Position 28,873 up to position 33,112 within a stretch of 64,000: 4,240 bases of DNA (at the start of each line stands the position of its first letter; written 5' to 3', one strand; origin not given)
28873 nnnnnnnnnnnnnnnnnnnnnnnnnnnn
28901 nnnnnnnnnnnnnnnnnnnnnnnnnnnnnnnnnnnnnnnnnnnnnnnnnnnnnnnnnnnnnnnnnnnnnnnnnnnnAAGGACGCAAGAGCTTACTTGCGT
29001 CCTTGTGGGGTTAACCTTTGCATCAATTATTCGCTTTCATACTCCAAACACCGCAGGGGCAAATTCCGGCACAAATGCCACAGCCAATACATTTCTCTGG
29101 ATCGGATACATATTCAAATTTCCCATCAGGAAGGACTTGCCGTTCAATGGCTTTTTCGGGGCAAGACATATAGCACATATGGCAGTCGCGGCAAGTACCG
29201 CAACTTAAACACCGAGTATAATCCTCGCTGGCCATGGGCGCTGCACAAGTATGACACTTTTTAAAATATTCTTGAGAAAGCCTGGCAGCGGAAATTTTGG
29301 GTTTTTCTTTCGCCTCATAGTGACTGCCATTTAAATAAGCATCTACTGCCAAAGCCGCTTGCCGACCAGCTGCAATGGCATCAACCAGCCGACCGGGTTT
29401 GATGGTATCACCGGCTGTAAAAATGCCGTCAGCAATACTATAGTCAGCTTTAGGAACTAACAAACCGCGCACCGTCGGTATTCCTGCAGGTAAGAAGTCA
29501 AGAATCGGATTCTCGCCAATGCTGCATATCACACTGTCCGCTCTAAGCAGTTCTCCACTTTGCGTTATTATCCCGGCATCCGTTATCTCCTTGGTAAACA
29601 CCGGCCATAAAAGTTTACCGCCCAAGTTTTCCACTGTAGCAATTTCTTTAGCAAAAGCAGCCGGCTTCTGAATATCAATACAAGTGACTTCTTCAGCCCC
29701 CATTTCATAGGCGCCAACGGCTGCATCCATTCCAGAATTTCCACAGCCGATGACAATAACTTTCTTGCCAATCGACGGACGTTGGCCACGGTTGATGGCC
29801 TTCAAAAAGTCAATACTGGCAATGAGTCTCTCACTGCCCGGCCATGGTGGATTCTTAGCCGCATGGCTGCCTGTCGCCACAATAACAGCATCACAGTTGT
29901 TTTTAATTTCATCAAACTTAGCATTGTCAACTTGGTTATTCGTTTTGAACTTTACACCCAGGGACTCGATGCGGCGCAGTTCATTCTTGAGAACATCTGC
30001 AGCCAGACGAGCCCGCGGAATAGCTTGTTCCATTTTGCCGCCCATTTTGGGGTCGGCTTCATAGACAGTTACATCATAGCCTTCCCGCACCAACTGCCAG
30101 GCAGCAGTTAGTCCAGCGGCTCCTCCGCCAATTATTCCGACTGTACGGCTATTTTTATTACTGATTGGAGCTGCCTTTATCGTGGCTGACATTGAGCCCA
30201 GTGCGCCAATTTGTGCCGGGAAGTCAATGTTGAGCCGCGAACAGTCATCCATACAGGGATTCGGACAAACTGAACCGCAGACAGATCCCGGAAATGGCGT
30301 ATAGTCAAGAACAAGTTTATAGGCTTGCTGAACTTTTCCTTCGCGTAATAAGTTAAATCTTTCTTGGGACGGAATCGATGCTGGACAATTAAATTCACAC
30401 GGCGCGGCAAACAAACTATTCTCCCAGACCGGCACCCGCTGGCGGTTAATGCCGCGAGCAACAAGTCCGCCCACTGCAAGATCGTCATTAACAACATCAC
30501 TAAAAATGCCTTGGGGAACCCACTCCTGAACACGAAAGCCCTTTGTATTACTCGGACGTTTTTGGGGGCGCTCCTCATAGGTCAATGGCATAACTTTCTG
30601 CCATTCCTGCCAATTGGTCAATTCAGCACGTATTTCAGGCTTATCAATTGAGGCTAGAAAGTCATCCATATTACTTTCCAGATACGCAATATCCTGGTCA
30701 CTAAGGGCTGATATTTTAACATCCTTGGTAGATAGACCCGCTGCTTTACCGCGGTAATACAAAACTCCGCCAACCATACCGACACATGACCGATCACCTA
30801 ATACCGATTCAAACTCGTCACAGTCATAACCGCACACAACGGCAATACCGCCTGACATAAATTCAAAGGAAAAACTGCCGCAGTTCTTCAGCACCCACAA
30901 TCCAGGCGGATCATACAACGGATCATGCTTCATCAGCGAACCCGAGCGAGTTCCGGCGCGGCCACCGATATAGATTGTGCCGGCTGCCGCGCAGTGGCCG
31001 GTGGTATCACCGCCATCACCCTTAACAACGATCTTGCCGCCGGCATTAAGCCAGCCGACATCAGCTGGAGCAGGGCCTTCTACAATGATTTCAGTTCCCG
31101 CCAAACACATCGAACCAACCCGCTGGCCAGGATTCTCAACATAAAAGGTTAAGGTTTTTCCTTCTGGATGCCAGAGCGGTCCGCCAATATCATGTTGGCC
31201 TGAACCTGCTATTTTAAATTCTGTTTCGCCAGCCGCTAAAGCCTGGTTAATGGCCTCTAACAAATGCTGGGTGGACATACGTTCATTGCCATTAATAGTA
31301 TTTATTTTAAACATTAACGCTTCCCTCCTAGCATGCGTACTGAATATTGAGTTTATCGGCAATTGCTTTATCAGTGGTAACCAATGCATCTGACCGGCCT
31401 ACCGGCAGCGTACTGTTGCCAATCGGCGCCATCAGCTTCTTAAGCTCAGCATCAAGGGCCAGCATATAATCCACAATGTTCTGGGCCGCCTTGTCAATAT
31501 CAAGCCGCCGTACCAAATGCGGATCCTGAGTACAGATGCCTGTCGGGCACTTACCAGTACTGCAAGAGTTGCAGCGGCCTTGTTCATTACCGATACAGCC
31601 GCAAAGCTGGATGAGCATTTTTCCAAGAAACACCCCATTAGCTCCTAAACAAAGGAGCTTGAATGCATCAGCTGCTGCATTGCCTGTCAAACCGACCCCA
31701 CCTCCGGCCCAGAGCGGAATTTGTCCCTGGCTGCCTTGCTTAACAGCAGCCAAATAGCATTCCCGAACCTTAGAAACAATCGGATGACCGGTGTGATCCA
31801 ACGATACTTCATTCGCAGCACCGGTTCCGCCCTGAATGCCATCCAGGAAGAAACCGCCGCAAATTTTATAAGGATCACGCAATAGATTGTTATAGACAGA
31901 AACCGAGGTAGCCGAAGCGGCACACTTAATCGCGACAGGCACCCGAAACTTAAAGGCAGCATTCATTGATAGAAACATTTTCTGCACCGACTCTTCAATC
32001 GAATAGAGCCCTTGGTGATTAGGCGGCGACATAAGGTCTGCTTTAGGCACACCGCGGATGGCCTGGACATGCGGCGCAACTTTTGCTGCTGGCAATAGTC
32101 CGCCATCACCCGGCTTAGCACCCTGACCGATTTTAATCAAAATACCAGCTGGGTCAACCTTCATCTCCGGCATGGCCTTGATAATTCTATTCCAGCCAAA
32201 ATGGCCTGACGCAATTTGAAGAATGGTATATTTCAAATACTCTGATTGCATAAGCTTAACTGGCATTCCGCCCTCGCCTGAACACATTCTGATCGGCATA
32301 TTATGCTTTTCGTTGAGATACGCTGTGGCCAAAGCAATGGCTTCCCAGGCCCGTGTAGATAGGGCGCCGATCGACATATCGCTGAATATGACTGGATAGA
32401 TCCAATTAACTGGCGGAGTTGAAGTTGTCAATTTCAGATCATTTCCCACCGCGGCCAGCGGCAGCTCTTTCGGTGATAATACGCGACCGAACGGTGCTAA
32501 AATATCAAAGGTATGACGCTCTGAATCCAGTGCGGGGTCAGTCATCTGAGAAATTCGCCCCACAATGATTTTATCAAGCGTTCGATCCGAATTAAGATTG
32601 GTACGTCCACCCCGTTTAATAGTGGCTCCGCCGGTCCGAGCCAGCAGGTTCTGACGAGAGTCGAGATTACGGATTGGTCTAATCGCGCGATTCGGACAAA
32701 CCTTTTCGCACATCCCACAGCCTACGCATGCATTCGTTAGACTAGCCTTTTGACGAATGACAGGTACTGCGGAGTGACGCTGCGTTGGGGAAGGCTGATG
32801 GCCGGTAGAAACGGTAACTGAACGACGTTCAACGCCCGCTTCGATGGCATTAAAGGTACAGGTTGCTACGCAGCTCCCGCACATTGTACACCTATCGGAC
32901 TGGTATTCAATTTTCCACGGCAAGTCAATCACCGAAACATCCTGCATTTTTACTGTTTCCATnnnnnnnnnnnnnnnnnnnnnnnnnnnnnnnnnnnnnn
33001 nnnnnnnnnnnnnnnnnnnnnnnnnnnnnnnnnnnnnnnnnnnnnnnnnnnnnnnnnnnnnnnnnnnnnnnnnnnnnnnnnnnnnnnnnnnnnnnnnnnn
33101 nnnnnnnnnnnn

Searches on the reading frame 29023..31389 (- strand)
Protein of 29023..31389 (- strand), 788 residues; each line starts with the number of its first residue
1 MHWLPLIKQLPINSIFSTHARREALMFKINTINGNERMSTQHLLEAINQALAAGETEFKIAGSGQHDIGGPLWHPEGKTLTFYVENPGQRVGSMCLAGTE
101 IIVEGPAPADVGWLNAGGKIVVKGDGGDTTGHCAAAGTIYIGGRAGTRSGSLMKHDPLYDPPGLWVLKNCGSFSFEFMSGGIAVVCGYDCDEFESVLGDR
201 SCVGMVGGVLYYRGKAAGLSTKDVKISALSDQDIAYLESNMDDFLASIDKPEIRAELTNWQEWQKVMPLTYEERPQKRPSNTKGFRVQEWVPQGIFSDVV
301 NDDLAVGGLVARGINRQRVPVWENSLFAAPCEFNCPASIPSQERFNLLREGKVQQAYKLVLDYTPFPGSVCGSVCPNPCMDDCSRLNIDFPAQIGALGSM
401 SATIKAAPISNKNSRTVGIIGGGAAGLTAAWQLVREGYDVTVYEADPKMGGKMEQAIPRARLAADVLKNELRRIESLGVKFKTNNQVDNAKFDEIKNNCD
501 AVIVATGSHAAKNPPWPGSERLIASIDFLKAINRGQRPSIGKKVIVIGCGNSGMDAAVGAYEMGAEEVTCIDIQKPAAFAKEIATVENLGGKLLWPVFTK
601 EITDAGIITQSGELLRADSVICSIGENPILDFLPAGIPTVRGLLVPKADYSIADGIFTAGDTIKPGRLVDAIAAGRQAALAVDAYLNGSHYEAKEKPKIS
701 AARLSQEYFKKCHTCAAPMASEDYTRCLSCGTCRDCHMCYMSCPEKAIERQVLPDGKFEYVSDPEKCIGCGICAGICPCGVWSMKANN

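Call 9: search_protein_families(library=pfam, proteins=[window:29023-31389:-])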
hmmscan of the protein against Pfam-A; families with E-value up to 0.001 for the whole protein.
window:29023-31389:- (788 aa): 19 families
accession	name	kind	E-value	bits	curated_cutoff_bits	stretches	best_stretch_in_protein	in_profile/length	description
PF07992.20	Pyr_redox_2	-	1.3e-23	84.3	26.1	1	417-674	3-290/291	Pyridine nucleotide-disulphide oxidoreductase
PF13738.12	Pyr_redox_3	-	1.1e-12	48.2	30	1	498-574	124-196/305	Pyridine nucleotide-disulphide oxidoreductase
PF01493.24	GXGXG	-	2e-12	47.5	32.5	1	86-218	39-168/190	GXGXG motif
PF01266.30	DAO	-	1.1e-10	42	27.9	1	417-450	2-35/353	FAD dependent oxidoreductase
PF13450.12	NAD_binding_8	-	2.6e-10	40.9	21.9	1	419-454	1-36/68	NAD(P)-binding Rossmann-like domain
PF01593.30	Amino_oxidase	-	1.1e-09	38.6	19.8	1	425-453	2-30/443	Flavin containing amine oxidoreductase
PF03486.20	HI0933_like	-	1.4e-09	38.2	50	1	417-454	3-40/244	HI0933-like protein Rossmann domain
PF12838.12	Fer4_7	-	9e-09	36.1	27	1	732-781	1-52/52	4Fe-4S dicluster domain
PF01262.27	AlaDh_PNT_C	-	2.1e-08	34.3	23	1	409-508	23-102/214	Alanine dehydrogenase/PNT, C-terminal domain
PF01134.28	GIDA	-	2.6e-07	30.5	22.1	1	417-487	2-72/391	Glucose inhibited division protein A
PF14691.11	Fer4_20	-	2.9e-07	30.7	25.8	1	329-398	30-101/113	Dihydroprymidine dehydrogenase domain II, 4Fe-4S cluster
PF12831.13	FAD_oxidored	-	3.4e-07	30.3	27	1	417-454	2-39/416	FAD dependent oxidoreductase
PF00070.33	Pyr_redox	-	4.6e-07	30.7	22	1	417-491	2-67/82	Pyridine nucleotide-disulphide oxidoreductase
PF00890.30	FAD_binding_2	-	1.1e-06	28.5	20.4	1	419-452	4-37/414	FAD binding domain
PF00037.32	Fer4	-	3.6e-05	23.8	21.1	1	761-781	2-22/24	4Fe-4S binding domain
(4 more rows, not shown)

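Call 42: search_protein_families(library=ncbifam, proteins=[window:29023-31389:-], max_evalue=0.001)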
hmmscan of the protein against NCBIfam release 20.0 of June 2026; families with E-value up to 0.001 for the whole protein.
window:29023-31389:- (788 aa): 86 families (the best 25 are shown)
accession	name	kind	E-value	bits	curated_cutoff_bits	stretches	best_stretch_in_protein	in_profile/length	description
NF009410.0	PRK12771.1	subfamily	1.9e-88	297.5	516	2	313-604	34-334/566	NAD(P)-binding protein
NF009454.0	PRK12814.1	equivalog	1.8e-54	185.3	916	2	328-571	101-353/657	putative NADPH-dependent glutamate synthase small subunit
TIGR03315.1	Se_ygfK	equivalog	1.1e-48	165.5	835.3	2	326-571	442-697/1012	putative selenate reductase subunit YgfK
TIGR01316.1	gltA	equivalog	3.3e-41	141.5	471.75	1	329-601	36-334/449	NADPH-dependent glutamate synthase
NF010590.0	PRK13984.1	equivalog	5.8e-40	137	946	1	331-562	198-444/611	putative oxidoreductase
NF045663.1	diclust_near_Sec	equivalog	3.2e-37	128.1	530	1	329-510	18-201/759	pyridine nucleotide-disulfide oxidoreductase/dicluster-binding protein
NF009409.0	PRK12770.1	subfamily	1.9e-34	119.3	343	2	410-594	14-229/360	putative glutamate synthase subunit beta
NF009414.0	PRK12778.1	equivalog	5.4e-33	114.2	1103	1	330-571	338-600/752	bifunctional dihydroorotate dehydrogenase B NAD binding subunit/NADPH-dependent glutamate synthase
TIGR01317.1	GOGAT_sm_gam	subfamily_domain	9.1e-32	110.5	447.7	1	335-574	58-316/485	glutamate synthase small subunit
NF009413.0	PRK12775.1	equivalog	5.2e-27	94.1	1895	1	334-575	344-605/1006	putative trifunctional 2-polyprenylphenol hydroxylase/glutamate synthase subunit beta/ferritin domain-containing protein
TIGR01318.1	gltD_gamma_fam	subfamily_domain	1.1e-24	86.8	482.95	1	329-572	48-313/467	glutamate synthase, small subunit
TIGR03997.1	mycofact_OYE_2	equivalog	3.8e-21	75.1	793.15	1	412-529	377-495/645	mycofactocin system FadH/OYE family oxidoreductase 2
NF009415.0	PRK12779.1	equivalog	3.6e-20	71.5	1519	1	334-570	213-475/944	putative bifunctional glutamate synthase subunit beta/2-polyprenylphenol hydroxylase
NF009408.0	PRK12769.1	equivalog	1.1e-19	70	1003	1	331-571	236-498/659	formate-dependent uric acid utilization protein AegA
NF045599.1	bili_reduct_long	exception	3.3e-18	65.3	750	1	411-578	378-540/641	bilirubin reductase, long form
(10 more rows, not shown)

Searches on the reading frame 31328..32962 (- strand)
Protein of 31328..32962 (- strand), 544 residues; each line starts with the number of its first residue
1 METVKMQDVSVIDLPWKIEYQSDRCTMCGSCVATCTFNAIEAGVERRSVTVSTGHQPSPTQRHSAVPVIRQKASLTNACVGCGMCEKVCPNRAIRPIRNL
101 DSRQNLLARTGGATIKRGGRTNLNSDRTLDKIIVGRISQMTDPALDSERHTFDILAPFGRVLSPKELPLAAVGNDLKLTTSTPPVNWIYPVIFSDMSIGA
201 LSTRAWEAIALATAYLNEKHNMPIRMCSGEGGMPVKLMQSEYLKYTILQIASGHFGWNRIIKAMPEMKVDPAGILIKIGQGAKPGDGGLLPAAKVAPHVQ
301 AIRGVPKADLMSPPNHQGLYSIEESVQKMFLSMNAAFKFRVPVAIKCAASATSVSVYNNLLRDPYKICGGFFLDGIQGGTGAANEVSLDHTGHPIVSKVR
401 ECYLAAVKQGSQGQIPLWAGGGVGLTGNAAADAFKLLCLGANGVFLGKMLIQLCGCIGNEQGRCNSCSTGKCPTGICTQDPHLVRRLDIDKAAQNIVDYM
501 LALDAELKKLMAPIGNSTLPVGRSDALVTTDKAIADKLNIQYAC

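Call 9: search_protein_families(library=pfam, proteins=[window:31328-32962:-])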
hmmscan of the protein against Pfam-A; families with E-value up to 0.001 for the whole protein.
window:31328-32962:- (544 aa): 11 families
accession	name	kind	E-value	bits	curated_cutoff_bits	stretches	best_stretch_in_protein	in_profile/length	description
PF01645.23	Glu_synthase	-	4e-62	210.9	20.4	1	177-516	55-368/369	Conserved region in glutamate synthase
PF13484.11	Fer4_16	-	1.4e-08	35.8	30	1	24-91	1-65/66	4Fe-4S double cluster binding domain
PF00037.32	Fer4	-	2.1e-08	34.1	21.1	2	77-95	6-24/24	4Fe-4S binding domain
PF13237.11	Fer4_10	-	9.8e-08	32.3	25.5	0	18-35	35-52/53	4Fe-4S dicluster domain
PF12837.12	Fer4_6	-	2.8e-07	30.6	25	2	17-40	1-24/24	4Fe-4S binding domain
PF12838.12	Fer4_7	-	7.3e-07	30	27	1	24-92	1-51/52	4Fe-4S dicluster domain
PF13183.11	Fer4_8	-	2.5e-06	28.4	27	1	22-91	2-66/68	4Fe-4S dicluster domain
PF13187.11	Fer4_9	-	3.3e-06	27.5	27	1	24-94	1-52/52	4Fe-4S dicluster domain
PF13534.11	Fer4_17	-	2e-05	25.5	22.2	1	24-91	1-58/61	4Fe-4S dicluster domain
PF12797.12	Fer4_2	-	3.6e-05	23.9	24.5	0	16-36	1-21/22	4Fe-4S binding domain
PF25160.1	LdpA_Fe-S-bd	-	0.00031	20.9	27.6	1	66-95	15-44/49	LdpA Fe-S cluster-binding domain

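Call 42: search_protein_families(library=ncbifam, proteins=[window:31328-32962:-], max_evalue=0.001)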
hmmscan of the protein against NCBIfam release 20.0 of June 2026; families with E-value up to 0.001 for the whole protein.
window:31328-32962:- (544 aa): 30 families (the best 25 are shown)
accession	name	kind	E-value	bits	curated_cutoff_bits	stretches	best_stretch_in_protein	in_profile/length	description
NF008730.0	PRK11750.1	equivalog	1.9e-32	111.7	1047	1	195-537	865-1182/1490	glutamate synthase large subunit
NF042909.1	FMH_DH_FwdF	exception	4.3e-11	42.5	375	1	17-108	49-130/336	tungsten-dependent formylmethanofuran dehydrogenase subunit FwdF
NF038196.1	ferrodoxin_EFR1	subfamily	5e-09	36.5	75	1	68-95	175-202/242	EFR1 family ferrodoxin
NF005504.0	PRK07118.1-3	equivalog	6.1e-07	29.1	437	1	19-99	167-241/293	Fe-S cluster domain-containing protein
TIGR02512.1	FeFe_hydrog_A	subfamily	1.4e-06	27.5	405.95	1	18-105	2-78/375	[FeFe] hydrogenase, group A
TIGR01971.1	NuoI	subfamily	1.6e-06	27.7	113.05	1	62-97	28-62/121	NADH-quinone oxidoreductase, chain I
NF058577.1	FdxA_fam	equivalog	1.7e-06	28.1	65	1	22-49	6-33/52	4Fe-4S ferredoxin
NF005503.0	PRK07118.1-2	equivalog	5.3e-06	25.9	252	1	21-96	165-231/292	RnfABCDGE type electron transport complex subunit B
NF004542.0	PRK05888.2-3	equivalog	5.7e-06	25.9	248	1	70-101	76-107/203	NADH-quinone oxidoreductase subunit NuoI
NF006076.0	PRK08222.1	equivalog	7.3e-06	25.9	270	0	77-96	73-92/181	hydrogenase 4 subunit H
NF045490.1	FdxA_Protbact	equivalog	8.9e-06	25.9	135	0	77-104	38-65/104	ferredoxin FdxA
TIGR04105.1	FeFe_hydrog_B1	subfamily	1.5e-05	23.9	450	0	63-95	127-160/462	monomeric [FeFe] hydrogenase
NF040864.1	HgcB_ferredoxin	equivalog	1.9e-05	24.4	99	0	76-94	13-31/93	mercury methylation ferredoxin HgcB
NF005505.0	PRK07118.1-4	equivalog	2.7e-05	23.8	378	1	23-96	171-235/265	Fe-S cluster domain-containing protein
NF009945.0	PRK13409.1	equivalog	4.2e-05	22.4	469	0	76-97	48-69/592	ribosome biogenesis/translation initiation ATPase RLI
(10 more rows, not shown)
